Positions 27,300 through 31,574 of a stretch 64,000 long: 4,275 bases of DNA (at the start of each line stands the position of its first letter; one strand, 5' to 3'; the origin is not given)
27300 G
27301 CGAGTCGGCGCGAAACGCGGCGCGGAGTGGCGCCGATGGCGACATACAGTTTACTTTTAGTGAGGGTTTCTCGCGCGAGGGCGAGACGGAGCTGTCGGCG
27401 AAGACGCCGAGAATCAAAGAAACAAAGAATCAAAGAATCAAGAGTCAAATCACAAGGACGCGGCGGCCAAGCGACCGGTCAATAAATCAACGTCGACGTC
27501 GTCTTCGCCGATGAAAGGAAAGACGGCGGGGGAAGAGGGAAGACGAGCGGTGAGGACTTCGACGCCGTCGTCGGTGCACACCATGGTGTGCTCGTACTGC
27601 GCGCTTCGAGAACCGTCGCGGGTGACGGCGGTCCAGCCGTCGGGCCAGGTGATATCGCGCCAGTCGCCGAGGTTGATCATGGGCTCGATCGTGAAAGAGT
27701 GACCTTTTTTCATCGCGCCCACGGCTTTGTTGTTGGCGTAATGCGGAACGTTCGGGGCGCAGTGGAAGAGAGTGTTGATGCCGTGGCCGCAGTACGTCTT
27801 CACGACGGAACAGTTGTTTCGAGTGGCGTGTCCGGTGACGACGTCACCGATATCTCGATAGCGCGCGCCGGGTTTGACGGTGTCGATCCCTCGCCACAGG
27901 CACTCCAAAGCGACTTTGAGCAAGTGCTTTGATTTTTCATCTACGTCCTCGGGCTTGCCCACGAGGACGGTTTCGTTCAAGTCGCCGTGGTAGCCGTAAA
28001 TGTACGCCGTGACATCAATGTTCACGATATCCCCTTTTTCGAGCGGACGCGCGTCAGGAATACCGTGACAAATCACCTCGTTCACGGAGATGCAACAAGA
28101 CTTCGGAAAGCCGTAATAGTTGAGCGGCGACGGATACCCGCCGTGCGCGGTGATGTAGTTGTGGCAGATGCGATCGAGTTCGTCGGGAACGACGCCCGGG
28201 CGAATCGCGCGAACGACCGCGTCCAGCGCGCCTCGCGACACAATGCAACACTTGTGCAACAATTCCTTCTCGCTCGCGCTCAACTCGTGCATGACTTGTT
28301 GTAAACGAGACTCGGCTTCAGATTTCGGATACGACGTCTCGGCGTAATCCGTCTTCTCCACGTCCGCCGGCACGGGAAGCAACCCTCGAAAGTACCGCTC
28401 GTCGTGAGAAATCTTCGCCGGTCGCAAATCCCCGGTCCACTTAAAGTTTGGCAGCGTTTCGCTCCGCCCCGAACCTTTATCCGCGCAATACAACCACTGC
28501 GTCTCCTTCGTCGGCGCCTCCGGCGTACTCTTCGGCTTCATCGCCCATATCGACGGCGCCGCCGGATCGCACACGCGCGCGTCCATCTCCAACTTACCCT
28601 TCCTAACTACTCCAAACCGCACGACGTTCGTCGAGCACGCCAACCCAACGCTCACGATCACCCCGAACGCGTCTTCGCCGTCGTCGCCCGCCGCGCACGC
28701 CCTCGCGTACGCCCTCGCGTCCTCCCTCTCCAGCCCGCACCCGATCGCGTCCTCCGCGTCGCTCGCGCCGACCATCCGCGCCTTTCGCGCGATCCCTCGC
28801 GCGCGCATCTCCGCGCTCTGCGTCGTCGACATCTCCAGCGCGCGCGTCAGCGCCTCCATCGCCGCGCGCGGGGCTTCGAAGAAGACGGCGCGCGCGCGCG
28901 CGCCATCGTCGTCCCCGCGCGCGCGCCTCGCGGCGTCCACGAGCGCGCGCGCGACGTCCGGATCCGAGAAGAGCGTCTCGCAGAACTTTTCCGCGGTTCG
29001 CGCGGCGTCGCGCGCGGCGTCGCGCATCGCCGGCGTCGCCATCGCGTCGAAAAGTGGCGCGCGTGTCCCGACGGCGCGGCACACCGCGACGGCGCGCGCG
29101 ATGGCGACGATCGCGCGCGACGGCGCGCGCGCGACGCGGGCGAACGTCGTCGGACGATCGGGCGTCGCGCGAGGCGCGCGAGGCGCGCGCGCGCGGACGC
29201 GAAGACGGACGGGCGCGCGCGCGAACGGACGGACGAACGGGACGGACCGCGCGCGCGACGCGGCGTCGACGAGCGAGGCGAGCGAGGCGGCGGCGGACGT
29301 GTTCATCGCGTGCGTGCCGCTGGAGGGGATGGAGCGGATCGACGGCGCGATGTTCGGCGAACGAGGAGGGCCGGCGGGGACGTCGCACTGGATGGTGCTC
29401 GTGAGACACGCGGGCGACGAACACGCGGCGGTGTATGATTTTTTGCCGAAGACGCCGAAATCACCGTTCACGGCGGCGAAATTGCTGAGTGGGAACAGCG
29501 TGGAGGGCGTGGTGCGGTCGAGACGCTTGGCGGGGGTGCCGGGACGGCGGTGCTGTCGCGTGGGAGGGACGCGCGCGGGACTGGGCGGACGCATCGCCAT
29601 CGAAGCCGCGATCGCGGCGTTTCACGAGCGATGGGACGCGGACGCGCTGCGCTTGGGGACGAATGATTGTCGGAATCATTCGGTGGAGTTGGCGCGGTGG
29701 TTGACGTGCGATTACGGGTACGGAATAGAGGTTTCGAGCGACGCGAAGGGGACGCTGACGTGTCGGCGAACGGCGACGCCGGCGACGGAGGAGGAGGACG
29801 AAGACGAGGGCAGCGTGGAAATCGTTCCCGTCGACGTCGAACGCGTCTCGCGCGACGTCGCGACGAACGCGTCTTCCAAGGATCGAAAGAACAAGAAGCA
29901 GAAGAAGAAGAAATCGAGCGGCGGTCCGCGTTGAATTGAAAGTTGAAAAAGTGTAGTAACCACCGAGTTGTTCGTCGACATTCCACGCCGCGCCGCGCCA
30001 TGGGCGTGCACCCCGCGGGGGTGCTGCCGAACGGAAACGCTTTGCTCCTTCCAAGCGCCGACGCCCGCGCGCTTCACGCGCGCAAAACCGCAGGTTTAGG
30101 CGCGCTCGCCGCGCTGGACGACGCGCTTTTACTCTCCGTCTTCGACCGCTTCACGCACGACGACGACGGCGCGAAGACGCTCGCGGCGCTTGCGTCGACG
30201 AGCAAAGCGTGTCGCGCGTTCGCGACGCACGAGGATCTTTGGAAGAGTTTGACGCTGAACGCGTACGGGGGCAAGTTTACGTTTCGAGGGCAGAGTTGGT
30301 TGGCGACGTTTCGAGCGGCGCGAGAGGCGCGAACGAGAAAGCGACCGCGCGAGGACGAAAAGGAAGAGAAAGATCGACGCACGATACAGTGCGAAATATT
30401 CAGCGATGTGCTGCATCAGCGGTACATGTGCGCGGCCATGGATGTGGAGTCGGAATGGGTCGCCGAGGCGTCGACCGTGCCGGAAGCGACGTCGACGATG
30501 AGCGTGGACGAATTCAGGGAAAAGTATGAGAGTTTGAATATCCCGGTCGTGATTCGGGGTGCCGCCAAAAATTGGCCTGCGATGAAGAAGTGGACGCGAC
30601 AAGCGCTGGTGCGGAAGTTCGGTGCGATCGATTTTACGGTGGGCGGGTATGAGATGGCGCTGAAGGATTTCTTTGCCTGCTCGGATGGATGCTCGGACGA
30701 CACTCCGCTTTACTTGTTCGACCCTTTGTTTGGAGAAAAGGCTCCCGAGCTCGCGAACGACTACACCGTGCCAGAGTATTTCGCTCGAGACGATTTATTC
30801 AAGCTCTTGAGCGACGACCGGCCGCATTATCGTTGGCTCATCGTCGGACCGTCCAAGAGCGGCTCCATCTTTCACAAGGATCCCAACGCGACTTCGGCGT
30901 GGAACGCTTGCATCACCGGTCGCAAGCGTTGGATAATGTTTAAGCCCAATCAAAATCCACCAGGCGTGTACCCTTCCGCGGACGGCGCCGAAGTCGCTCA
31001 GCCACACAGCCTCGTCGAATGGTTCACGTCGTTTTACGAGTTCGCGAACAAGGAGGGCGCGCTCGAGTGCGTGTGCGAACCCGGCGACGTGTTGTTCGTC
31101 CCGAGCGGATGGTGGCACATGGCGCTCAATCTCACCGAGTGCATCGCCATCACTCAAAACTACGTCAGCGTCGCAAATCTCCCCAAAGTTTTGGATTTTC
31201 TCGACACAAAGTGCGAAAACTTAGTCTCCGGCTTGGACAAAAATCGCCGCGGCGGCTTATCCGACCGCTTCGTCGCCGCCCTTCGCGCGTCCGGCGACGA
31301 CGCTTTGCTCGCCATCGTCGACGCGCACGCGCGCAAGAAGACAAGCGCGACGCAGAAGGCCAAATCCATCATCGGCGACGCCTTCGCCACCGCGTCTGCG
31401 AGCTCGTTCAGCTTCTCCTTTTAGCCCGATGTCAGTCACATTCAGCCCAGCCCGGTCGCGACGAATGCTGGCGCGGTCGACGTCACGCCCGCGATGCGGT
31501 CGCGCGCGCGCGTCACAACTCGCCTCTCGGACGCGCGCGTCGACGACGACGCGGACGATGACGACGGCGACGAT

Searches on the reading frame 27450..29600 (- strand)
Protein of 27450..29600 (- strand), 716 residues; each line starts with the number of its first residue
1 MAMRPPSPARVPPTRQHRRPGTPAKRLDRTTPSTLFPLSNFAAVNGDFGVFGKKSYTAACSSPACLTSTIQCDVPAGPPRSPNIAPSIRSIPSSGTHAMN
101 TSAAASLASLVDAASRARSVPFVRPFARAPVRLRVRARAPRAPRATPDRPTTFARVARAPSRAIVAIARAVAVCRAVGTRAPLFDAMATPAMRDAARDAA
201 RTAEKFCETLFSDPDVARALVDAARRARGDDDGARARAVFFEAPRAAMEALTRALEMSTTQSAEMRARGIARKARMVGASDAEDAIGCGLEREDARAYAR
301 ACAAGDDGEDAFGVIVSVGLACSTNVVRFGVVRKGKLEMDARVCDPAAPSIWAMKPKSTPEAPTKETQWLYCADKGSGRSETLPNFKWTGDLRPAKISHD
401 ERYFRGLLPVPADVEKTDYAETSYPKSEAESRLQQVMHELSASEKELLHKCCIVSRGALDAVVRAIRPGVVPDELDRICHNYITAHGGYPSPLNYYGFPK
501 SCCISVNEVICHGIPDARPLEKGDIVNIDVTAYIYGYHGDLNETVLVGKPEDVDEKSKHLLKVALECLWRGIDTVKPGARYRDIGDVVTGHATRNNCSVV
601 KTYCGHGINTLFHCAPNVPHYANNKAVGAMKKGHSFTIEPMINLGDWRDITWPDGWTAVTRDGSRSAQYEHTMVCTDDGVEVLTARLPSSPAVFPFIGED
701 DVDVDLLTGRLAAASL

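Call 15: search_protein_families(library=pfam, proteins=[window:27450-29600:-], max_evalue=0.00001)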
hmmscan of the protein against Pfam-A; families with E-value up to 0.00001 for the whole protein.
window:27450-29600:- (716 aa): 1 family
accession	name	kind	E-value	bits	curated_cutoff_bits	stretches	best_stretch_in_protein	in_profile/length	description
PF00557.29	Peptidase_M24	-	3.4e-45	154.8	23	1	446-677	1-208/208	Metallopeptidase family M24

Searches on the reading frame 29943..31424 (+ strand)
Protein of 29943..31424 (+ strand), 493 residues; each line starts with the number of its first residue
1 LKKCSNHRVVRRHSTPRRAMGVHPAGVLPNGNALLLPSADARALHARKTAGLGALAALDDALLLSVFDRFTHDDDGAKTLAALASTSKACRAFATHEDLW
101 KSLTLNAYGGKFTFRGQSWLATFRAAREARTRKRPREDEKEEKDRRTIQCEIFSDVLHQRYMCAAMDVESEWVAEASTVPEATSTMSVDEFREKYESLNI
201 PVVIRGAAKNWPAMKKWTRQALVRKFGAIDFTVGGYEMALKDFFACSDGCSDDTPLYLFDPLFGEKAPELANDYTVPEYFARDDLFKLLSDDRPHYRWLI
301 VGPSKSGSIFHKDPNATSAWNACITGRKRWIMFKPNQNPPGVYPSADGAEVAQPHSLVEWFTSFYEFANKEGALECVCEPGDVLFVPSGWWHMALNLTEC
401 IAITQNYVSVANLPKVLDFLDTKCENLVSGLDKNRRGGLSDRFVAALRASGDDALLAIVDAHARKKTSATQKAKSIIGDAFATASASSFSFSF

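Call 15: search_protein_families(library=pfam, proteins=[window:29943-31424:+], max_evalue=0.00001)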
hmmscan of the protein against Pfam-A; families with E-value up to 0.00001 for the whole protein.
window:29943-31424:+ (493 aa): 3 families
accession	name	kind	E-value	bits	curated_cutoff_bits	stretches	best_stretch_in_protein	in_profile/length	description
PF13621.12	Cupin_8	-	1.4e-24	87.8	27.4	1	289-407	126-246/252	Cupin-like domain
PF02373.28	JmjC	-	9.2e-12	45.9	24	1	298-406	1-113/114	JmjC domain, hydroxylase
PF08007.18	JmjC_2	-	1.8e-06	28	22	1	325-406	53-118/127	JmjC domain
